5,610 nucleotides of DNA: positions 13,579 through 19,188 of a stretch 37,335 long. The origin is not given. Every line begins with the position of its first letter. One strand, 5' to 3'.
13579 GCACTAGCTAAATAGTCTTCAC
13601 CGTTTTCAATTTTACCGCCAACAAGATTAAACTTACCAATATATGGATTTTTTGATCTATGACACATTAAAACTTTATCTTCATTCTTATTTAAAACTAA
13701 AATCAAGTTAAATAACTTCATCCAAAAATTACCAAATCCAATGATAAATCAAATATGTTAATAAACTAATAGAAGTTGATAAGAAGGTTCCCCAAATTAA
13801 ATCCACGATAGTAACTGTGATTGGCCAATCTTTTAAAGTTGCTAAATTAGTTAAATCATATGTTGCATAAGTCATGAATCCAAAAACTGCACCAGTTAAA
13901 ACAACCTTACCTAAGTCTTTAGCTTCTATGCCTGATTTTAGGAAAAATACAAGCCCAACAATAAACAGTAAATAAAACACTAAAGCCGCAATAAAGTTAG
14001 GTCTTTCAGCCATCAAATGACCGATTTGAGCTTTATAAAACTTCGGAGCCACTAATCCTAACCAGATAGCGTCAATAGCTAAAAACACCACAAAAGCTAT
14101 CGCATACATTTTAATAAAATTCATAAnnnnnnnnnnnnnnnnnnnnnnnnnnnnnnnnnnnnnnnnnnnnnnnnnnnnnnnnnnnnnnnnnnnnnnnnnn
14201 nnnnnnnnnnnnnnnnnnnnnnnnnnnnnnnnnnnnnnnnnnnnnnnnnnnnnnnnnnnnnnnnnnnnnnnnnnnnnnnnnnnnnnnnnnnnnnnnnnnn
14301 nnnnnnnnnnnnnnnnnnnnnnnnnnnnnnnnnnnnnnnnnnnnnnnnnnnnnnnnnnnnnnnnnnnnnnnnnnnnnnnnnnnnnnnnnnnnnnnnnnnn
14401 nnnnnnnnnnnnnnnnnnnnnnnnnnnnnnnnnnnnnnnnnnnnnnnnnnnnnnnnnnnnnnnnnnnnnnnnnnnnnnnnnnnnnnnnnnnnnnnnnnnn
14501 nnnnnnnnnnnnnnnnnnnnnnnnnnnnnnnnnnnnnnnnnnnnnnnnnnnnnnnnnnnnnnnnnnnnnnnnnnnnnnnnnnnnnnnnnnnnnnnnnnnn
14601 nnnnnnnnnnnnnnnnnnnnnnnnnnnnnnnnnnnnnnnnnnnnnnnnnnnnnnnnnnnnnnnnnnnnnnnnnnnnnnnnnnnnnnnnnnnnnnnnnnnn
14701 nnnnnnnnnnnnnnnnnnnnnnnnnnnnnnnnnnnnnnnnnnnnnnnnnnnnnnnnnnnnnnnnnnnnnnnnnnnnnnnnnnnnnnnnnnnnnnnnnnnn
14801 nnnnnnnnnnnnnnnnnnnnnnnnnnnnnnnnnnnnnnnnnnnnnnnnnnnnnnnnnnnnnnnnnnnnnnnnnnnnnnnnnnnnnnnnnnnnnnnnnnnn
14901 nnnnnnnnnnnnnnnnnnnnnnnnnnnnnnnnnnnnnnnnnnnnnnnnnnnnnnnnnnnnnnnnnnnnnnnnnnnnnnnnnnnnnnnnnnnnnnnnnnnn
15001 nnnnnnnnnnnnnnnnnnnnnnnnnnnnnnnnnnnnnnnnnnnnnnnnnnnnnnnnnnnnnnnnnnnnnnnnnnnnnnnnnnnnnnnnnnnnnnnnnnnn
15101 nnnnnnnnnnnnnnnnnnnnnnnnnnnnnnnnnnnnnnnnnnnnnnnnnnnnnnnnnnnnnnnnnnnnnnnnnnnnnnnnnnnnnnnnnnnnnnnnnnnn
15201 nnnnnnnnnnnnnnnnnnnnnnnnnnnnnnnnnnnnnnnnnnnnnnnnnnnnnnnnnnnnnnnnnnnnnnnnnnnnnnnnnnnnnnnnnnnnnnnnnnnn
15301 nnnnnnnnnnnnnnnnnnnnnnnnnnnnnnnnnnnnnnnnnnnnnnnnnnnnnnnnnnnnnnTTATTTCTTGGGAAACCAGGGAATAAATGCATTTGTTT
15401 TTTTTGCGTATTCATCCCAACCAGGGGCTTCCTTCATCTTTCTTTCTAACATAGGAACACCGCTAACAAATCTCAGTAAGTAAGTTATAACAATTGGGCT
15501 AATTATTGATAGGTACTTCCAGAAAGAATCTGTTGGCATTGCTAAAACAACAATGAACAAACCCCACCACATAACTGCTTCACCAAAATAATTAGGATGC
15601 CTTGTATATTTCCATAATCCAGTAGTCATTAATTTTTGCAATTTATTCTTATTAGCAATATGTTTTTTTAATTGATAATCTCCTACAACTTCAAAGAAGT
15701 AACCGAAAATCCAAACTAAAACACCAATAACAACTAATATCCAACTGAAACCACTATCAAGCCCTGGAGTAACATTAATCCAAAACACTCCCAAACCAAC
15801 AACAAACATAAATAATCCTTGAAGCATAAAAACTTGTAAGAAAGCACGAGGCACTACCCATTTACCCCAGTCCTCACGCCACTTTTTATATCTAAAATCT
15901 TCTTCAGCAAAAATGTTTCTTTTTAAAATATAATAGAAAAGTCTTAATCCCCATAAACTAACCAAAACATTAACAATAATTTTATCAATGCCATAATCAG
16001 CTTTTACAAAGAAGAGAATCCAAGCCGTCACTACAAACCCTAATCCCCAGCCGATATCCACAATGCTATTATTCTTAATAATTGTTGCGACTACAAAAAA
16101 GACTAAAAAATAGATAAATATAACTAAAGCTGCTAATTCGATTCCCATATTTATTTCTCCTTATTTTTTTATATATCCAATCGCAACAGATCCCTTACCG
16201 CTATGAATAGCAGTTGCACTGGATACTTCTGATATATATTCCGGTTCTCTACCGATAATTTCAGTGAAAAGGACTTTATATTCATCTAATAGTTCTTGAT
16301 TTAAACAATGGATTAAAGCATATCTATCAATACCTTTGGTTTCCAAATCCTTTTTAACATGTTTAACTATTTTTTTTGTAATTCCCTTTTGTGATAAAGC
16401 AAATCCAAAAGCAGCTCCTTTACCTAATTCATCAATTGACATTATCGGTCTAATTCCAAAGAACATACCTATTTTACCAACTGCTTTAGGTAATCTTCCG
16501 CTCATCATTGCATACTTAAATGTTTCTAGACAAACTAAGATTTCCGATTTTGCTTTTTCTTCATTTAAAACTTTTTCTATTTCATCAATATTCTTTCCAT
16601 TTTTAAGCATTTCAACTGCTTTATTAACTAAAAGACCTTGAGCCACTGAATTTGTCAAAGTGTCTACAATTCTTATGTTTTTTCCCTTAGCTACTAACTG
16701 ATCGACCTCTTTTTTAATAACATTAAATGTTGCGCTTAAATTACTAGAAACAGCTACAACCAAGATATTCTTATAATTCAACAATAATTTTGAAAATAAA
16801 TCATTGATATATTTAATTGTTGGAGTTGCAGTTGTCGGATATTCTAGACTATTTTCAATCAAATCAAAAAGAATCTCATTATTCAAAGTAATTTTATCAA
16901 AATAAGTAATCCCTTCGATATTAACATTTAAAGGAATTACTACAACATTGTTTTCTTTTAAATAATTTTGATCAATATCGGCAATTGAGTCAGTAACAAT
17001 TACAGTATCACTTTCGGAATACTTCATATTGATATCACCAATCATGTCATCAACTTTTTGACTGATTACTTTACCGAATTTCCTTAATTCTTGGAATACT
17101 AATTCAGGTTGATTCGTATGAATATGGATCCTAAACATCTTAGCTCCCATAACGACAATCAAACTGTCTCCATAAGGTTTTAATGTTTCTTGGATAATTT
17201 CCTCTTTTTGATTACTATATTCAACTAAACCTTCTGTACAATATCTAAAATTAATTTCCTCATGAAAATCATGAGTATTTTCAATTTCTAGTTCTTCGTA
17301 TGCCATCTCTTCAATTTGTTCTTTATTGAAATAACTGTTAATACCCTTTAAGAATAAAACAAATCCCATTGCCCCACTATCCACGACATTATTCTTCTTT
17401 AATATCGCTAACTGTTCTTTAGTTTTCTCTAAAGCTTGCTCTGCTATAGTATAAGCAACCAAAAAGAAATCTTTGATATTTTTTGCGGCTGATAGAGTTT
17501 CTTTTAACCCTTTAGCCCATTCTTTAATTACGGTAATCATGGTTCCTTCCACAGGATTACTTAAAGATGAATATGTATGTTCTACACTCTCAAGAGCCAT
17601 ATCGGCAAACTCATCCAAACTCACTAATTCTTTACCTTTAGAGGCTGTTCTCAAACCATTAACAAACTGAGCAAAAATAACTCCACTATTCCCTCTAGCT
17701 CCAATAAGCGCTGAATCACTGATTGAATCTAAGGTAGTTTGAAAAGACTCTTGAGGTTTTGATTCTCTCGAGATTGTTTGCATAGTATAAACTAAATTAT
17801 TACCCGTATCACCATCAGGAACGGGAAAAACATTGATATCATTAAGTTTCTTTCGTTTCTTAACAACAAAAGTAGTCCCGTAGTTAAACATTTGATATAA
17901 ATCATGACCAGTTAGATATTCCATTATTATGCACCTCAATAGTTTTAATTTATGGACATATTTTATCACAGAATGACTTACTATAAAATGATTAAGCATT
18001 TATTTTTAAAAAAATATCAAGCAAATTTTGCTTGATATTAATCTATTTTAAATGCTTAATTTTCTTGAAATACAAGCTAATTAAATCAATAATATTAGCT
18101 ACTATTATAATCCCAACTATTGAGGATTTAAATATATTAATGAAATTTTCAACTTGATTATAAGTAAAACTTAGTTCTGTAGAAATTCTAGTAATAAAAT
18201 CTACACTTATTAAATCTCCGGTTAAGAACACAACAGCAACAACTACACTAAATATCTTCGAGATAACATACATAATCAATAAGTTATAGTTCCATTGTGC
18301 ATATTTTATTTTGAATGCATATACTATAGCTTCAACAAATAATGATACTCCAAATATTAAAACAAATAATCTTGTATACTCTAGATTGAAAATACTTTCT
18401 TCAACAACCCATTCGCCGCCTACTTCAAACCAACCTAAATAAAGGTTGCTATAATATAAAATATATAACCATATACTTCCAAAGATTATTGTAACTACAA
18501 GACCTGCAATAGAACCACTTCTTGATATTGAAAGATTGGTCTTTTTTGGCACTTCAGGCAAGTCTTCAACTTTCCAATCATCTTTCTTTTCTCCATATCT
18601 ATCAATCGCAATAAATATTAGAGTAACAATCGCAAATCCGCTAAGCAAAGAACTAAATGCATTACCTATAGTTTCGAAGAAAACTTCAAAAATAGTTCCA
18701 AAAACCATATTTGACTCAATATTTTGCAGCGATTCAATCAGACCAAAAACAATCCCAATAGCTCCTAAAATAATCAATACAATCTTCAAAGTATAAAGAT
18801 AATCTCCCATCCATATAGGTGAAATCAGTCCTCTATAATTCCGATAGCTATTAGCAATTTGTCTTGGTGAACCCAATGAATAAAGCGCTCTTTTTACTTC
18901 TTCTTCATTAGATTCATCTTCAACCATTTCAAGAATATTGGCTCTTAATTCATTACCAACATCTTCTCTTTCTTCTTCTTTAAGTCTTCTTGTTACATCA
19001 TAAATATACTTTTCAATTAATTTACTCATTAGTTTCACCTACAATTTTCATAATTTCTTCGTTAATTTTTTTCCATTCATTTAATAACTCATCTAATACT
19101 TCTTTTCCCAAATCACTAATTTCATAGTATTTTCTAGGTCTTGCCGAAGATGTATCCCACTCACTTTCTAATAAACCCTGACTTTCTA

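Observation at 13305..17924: Five-gene operon embedding a class II photolyase between two uncharacterised membrane proteins, led by a fatty-acid-kinase fusion and ended by a Nudix hydrolase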

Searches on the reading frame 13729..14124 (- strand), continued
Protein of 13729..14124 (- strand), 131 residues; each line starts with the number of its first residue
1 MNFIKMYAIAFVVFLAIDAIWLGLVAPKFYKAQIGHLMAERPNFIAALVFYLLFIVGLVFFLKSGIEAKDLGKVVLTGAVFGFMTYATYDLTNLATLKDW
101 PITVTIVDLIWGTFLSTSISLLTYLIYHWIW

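Call 67: search_protein_families(library=pfam, proteins=[L069:4867-6798:+, L069:6811-7398:-, L069:8361-8951:-, L069:8968-10932:-, L069:10932-12200:-, L073:6999-7949:+, L073:8400-8957:-, L073:8970-10940:-, L073:10940-11701:-], max_evalue=0.00001)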
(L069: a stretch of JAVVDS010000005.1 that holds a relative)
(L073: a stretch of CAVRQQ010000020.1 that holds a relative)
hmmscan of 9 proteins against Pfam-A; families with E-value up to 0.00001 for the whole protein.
L069:4867-6798:+ (644 aa): 3 families
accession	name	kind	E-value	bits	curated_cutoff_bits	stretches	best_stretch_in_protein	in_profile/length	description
PF25222.1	DUF7840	-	4.6e-75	252.6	27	1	421-643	2-224/224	Domain of unknown function (DUF7840)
PF13387.12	Lnb_N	-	6.2e-55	185.9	22.2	1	148-310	6-169/175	Lnb N-terminal periplasmic domain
PF25225.1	DUF7843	-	1.2e-21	77.4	25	1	53-126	2-77/79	Domain of unknown function (DUF7843)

L069:6811-7398:- (196 aa): 0 families

L069:8361-8951:- (197 aa): 1 family
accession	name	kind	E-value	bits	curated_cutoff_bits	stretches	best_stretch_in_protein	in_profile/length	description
PF11086.13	DUF2878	-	5e-38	131.2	27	1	8-162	2-153/154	Protein of unknown function (DUF2878)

L069:8968-10932:- (655 aa): 8 families
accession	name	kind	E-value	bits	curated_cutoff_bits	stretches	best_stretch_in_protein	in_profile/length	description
PF02353.26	CMAS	-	4.8e-88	295.5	27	1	379-646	6-272/273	Mycolic acid cyclopropane synthetase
PF07103.16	DUF1365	-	4.7e-75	252.7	25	1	5-245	1-234/235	Protein of unknown function (DUF1365)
PF13649.12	Methyltransf_25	-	9.5e-18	65.1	27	1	439-533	1-97/97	Methyltransferase domain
PF08241.18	Methyltransf_11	-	1.5e-15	58.1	21.2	1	440-537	1-95/95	Methyltransferase domain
PF13847.12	Methyltransf_31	-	1.5e-12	47.8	27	1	436-540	4-112/145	Methyltransferase domain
PF08242.18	Methyltransf_12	-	1.8e-11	45.1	30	1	440-535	1-98/98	Methyltransferase domain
PF13489.12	Methyltransf_23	-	3.6e-09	37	27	1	425-545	10-124/164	Methyltransferase domain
PF01728.25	FtsJ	-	8.8e-07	29.5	24.1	0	423-479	8-68/181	FtsJ-like methyltransferase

L069:10932-12200:- (423 aa): 4 families
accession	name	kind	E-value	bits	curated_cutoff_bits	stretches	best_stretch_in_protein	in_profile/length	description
PF01593.30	Amino_oxidase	-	3.8e-23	82.9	19.8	1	15-419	1-442/443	Flavin containing amine oxidoreductase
PF13450.12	NAD_binding_8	-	7.3e-15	55.4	21.9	1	10-80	1-68/68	NAD(P)-binding Rossmann-like domain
PF01266.30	DAO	-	3.1e-10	40.6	27.9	1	8-43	2-38/353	FAD dependent oxidoreductase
PF07992.20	Pyr_redox_2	-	7.4e-06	26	26.1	0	7-39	2-36/291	Pyridine nucleotide-disulphide oxidoreductase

L073:6999-7949:+ (317 aa): 2 families
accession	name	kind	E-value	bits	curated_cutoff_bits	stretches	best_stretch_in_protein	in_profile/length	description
PF08349.16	DUF1722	-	1.4e-45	154.8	22.5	1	192-308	1-117/117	Protein of unknown function (DUF1722)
PF04463.17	2-thiour_desulf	-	9.3e-44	149.3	34.7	1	9-149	2-141/141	2-thiouracil desulfurase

L073:8400-8957:- (186 aa): 1 family
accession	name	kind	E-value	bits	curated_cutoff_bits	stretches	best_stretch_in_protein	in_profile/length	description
PF11086.13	DUF2878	-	1.2e-36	126.7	27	1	10-164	2-153/154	Protein of unknown function (DUF2878)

L073:8970-10940:- (657 aa): 7 families
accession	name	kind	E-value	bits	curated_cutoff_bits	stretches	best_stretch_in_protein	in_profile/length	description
PF02353.26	CMAS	-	4.3e-84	282.5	27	1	382-649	7-273/273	Mycolic acid cyclopropane synthetase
PF07103.16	DUF1365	-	1.9e-74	250.7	25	1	5-247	1-234/235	Protein of unknown function (DUF1365)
PF13649.12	Methyltransf_25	-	2.7e-14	54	27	1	441-535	1-97/97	Methyltransferase domain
PF08241.18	Methyltransf_11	-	5.2e-11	43.5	21.2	1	442-539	1-95/95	Methyltransferase domain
PF08242.18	Methyltransf_12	-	3.9e-10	40.8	30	1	442-536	1-97/98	Methyltransferase domain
PF13489.12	Methyltransf_23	-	5.4e-09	36.4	27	1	424-547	7-124/164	Methyltransferase domain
PF13847.12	Methyltransf_31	-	1.4e-08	34.9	27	1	436-517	2-89/145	Methyltransferase domain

L073:10940-11701:- (254 aa): 1 family
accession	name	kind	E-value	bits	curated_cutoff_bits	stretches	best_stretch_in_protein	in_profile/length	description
PF01593.30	Amino_oxidase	-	5.1e-10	39.7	19.8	1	46-121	201-279/443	Flavin containing amine oxidoreductase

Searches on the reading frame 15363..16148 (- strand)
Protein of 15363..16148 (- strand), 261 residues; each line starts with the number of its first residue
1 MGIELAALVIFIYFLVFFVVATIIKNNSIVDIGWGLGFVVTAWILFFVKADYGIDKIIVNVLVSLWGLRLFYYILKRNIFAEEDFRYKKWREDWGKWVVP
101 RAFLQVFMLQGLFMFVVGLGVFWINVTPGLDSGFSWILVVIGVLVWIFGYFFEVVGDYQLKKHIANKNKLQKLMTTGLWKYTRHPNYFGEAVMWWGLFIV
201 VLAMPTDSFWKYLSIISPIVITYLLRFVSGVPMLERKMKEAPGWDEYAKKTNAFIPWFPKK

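Call 3: search_protein_families(library=pfam, proteins=[window:15363-16148:-], max_evalue=0.01)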
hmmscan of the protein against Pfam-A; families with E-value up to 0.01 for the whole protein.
window:15363-16148:- (261 aa): 4 families
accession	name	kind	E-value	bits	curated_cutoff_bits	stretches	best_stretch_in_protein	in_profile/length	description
PF06966.17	DUF1295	-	1.5e-63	214.9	20.4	1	17-251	1-235/235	Protein of unknown function (DUF1295)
PF02544.21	Steroid_dh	-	2.9e-08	34.3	22.6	1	121-210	24-113/150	3-oxo-5-alpha-steroid 4-dehydrogenase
PF04191.18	PEMT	-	1.7e-05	25.6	25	1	141-223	5-87/105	Phospholipid methyltransferase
PF04140.19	ICMT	-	0.00012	22.9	24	1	164-205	27-65/95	Isoprenylcysteine carboxyl methyltransferase (ICMT) family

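Call 6: search_protein_families(library=ncbifam, proteins=[window:15363-16148:-], max_evalue=0.01)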
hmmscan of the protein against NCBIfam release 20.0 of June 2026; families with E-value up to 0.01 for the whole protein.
window:15363-16148:- (261 aa): 1 family
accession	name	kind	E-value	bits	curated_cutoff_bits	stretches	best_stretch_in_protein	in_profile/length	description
NF040696.1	isopcys_mtase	equivalog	0.004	17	160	1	135-257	75-189/190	protein-S-isoprenylcysteine O-methyltransferase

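Call 36: search_solved_structures(query=window:15363-16148:-, max_evalue=1, show_alignments=2)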
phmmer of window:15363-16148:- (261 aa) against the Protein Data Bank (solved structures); distinct sequences matched with E-value up to 1: 2.
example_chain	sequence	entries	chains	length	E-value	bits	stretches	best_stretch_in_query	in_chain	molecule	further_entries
7bw1_A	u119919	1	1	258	0.0091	18.9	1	121-209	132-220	3-oxo-5-alpha-steroid 4-dehydrogenase 2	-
7c83_A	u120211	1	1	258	0.25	14.2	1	139-200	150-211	3-oxo-5-alpha-steroid 4-dehydrogenase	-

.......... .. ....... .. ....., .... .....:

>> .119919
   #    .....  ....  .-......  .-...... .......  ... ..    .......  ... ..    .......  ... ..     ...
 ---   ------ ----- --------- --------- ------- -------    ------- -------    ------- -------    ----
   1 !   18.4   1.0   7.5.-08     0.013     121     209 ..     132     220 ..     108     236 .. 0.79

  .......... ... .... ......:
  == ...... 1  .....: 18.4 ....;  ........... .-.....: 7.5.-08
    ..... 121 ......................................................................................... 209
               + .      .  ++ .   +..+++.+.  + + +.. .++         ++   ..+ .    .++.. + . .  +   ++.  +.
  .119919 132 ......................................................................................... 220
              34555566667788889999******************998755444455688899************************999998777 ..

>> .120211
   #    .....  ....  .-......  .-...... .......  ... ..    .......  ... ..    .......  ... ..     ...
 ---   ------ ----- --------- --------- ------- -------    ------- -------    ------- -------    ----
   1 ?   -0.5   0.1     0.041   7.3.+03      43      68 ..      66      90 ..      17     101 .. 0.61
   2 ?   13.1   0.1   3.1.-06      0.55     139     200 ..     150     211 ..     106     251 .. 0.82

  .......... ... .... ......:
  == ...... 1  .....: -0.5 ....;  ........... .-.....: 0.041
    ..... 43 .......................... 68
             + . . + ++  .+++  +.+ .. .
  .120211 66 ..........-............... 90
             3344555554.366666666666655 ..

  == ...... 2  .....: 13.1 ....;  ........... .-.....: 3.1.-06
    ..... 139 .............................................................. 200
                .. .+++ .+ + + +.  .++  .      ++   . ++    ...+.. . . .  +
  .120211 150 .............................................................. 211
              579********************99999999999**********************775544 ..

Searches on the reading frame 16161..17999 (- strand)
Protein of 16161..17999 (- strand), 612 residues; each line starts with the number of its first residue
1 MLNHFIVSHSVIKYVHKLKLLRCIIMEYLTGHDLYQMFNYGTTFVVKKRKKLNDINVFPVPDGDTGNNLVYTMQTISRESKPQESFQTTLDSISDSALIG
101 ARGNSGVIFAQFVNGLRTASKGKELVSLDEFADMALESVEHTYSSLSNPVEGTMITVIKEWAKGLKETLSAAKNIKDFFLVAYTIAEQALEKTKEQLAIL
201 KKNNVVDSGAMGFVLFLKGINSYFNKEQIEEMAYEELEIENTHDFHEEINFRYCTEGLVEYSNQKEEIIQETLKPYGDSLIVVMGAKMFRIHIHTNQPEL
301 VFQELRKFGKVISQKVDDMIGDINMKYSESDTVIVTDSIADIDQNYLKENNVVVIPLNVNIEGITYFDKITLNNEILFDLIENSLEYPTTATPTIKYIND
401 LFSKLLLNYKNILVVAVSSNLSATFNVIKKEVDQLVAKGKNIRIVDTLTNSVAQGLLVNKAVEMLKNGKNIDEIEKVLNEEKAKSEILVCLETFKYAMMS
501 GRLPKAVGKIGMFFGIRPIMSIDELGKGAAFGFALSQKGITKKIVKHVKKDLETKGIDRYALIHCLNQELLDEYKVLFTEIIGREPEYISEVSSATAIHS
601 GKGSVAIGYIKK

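Call 3: search_protein_families(library=pfam, proteins=[window:16161-17999:-], max_evalue=0.01)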
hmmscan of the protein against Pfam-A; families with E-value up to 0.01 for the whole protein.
window:16161-17999:- (612 aa): 3 families
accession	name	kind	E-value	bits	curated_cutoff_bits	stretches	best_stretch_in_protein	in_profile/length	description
PF02645.21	DegV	-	7.9e-59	199.7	27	1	333-612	3-280/280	Uncharacterised protein, DegV family COG1307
PF02734.22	Dak2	-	2.8e-36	125.5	27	1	59-220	1-172/174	DAK2 domain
PF21645.3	FakA-like_M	-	1.2e-20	73.5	24.9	1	251-319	2-73/80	Fatty acid kinase subunit A-like, middle domain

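Call 6: search_protein_families(library=ncbifam, proteins=[window:16161-17999:-], max_evalue=0.01)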
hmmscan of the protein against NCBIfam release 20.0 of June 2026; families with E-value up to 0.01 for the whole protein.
window:16161-17999:- (612 aa): 6 families
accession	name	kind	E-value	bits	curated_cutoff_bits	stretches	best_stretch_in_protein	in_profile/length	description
TIGR03599.1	YloV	subfamily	3.4e-80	270.1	396.1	1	35-456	2-400/530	DAK2 domain fusion protein YloV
TIGR00762.1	DegV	domain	1.3e-61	208.2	99.7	1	333-610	2-276/276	DegV family EDD domain-containing protein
NF038248.1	FakA_VfrB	equivalog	1e-47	162.8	975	1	33-320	7-308/549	fatty acid kinase catalytic subunit FakA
NF038249.1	fatty_FakB1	equivalog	4.3e-23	81.9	350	1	334-612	5-282/286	fatty acid kinase binding subunit FakB1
NF011049.0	PRK14479.1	subfamily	1.4e-09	37.1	492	1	36-200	366-534/568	dihydroxyacetone kinase family protein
TIGR02361.1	dak_ATP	equivalog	1.2e-05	24.1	574.95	1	33-220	384-582/583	glycerone kinase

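Call 38: search_solved_structures(query=window:16161-17924:-, max_evalue=0.001)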
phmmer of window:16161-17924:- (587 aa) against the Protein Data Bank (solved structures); distinct sequences matched with E-value up to 0.001: 29.
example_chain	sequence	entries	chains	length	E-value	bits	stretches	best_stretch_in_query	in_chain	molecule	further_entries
7w7h_A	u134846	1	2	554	5.3e-36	127.5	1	10-295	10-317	Predicted kinase related to dihydroxyacetone kinase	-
7ed6_A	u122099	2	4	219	2.8e-28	102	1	11-198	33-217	Probable kinase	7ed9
4x9x_A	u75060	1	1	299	2.1e-26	95.8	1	307-587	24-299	DegV domain-containing protein MW1315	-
8vip_A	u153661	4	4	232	4.6e-23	84.8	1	24-205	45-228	FATTY ACID KINASE A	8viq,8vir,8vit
7rm7_A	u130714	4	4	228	7.7e-23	84.1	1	24-204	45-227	Fatty Acid Kinase A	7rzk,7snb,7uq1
1pzx_A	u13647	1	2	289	6.5e-22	81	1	309-587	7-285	Hypothetical protein APC36103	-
6dke_A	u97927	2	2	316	1.2e-20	76.8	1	296-585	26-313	Fatty Acid Kinase (Fak) B1 protein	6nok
3fys_A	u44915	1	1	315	3.4e-19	72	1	294-582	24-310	Protein degV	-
3pl5_A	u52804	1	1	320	4.4e-19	71.7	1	299-523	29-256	Putative uncharacterized protein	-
3nyi_A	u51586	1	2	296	4.9e-19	71.5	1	308-587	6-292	fat acid-binding protein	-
3lup_A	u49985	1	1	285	3.2e-18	68.8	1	308-585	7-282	DegV family protein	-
2dt8_A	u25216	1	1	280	2.2e-17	66.1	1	308-580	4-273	DegV family protein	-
7w7h_E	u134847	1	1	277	4.3e-17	65.1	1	308-580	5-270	Uncharacterized protein conserved in bacteria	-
6dj6_A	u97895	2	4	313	1.8e-13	53.1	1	307-498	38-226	Fatty Acid Kinase (Fak) B2 protein (SPR1019)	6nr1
6nm1_A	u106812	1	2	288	2.5e-13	52.7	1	308-585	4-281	Fatty acid Kinase (Fak) B1 protein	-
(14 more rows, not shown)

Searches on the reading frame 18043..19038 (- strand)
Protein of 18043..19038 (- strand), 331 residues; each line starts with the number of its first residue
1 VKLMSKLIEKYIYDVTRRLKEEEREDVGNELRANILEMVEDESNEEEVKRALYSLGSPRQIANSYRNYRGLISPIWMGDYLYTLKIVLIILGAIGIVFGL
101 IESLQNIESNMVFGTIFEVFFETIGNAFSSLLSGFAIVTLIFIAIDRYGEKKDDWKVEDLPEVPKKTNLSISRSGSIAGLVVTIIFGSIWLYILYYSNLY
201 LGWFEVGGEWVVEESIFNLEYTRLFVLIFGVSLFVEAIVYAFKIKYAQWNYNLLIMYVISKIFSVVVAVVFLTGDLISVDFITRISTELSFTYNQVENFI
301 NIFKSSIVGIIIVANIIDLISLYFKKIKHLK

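Call 3: search_protein_families(library=pfam, proteins=[window:18043-19038:-], max_evalue=0.01)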
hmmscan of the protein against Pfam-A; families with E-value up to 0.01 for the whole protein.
window:18043-19038:- (331 aa): 1 family
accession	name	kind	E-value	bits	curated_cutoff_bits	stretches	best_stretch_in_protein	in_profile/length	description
PF22564.2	HAAS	-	3.4e-08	34.1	27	1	10-63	1-54/55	HAAS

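Call 6: search_protein_families(library=ncbifam, proteins=[window:18043-19038:-], max_evalue=0.01)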
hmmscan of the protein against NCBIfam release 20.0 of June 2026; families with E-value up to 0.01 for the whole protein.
window:18043-19038:- (331 aa): 0 families
